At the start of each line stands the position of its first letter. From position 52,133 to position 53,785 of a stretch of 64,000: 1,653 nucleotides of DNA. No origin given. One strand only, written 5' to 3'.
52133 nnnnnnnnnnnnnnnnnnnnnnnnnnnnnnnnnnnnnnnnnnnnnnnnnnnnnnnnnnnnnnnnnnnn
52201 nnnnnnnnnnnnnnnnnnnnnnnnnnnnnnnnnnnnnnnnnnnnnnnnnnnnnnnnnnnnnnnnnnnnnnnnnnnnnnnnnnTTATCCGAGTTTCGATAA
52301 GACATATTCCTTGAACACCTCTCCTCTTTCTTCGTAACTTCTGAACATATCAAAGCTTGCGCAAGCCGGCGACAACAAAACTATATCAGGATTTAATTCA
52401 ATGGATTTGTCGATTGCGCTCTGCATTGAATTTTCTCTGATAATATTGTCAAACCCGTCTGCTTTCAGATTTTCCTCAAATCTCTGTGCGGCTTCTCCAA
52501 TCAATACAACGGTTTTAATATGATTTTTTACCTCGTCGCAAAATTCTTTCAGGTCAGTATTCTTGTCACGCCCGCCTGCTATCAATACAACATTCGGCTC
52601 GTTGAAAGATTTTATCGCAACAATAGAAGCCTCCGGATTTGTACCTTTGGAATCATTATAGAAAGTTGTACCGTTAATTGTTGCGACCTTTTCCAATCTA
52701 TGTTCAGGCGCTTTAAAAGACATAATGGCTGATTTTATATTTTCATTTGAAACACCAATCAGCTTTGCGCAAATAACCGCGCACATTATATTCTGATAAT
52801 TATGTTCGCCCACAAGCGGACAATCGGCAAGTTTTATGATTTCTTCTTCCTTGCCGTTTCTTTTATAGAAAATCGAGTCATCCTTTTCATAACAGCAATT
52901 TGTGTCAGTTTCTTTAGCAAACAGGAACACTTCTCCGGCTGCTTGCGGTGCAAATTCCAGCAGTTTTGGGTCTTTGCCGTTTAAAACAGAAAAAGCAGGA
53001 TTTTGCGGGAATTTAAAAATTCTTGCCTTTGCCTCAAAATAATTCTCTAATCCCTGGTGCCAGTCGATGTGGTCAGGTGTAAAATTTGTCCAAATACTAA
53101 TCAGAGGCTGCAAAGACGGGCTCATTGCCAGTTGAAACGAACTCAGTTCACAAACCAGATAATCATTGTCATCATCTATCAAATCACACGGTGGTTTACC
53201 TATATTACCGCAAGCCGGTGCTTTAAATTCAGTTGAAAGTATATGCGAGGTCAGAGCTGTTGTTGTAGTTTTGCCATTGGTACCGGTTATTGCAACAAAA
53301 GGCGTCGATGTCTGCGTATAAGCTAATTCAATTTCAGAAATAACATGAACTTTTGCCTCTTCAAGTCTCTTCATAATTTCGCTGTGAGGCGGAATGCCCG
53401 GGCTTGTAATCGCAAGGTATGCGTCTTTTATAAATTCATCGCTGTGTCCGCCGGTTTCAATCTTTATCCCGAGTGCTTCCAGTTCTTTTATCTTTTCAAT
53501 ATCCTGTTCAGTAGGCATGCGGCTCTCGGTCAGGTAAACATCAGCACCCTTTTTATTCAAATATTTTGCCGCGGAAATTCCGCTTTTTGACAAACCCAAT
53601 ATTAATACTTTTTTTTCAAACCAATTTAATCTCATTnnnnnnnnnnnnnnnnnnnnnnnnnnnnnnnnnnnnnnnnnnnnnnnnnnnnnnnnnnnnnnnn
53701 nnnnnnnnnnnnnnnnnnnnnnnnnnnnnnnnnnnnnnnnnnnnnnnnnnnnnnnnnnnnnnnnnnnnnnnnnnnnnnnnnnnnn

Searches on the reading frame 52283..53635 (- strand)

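Call 34: search_protein_families(library=pfam, proteins=[window:52283-53635:-], max_evalue=0.0001)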
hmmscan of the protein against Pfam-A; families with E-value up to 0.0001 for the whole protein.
window:52283-53635:- (450 aa): 4 families
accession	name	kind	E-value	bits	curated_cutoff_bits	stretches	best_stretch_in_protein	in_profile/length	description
PF08245.18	Mur_ligase_M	-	2e-29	103.5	24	1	116-290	1-200/200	Mur ligase middle domain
PF02875.26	Mur_ligase_C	-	3e-14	54.4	28.4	1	312-425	1-127/127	Mur ligase, glutamate ligase domain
PF21799.2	MurD-like_N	-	1.6e-11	44.7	27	1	8-99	1-87/88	Mur ligase MurD-like, N-terminal domain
PF21377.3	MurD_N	-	3.2e-05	24.3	24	1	9-87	1-76/76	MurD N-terminal domain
